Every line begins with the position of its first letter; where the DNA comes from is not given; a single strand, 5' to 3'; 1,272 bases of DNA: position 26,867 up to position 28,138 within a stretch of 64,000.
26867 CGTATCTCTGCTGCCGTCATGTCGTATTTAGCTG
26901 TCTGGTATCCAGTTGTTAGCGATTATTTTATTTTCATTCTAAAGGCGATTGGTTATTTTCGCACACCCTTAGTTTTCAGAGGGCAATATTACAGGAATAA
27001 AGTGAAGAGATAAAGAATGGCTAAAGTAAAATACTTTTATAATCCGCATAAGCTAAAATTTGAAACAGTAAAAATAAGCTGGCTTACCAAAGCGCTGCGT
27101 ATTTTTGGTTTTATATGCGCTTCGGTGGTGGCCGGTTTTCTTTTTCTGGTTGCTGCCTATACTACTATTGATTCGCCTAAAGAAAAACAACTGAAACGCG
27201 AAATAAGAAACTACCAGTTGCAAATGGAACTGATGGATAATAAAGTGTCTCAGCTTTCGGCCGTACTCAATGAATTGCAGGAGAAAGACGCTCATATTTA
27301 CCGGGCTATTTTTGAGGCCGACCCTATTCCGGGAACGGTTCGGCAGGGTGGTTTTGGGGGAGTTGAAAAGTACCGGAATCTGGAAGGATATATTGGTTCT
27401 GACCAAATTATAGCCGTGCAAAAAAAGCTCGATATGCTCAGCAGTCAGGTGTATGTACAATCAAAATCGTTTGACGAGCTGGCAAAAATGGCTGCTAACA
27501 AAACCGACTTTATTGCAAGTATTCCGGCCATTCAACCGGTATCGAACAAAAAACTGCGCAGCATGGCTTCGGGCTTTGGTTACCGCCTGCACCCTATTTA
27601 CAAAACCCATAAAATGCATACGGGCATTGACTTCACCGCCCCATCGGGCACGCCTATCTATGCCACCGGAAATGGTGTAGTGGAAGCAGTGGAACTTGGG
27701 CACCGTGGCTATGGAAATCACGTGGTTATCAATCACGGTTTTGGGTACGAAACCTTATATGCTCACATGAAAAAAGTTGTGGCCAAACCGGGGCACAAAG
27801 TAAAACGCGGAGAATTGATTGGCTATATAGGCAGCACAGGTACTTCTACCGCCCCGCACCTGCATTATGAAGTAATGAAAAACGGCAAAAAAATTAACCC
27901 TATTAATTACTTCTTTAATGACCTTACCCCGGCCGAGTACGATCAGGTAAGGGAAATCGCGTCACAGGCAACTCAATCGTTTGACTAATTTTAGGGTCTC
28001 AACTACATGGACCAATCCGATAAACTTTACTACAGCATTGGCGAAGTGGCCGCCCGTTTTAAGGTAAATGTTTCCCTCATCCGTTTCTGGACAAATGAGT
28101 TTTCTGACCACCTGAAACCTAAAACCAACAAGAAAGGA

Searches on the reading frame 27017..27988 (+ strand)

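Call 35: search_protein_families(library=pfam, proteins=[window:27017-27988:+], max_evalue=0.00001)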
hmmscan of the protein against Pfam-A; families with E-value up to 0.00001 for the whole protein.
window:27017-27988:+ (323 aa): 1 family
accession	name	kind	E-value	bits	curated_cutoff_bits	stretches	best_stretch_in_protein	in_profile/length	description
PF01551.29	Peptidase_M23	-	1.7e-34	118.4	28.7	1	199-295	1-96/96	Peptidase family M23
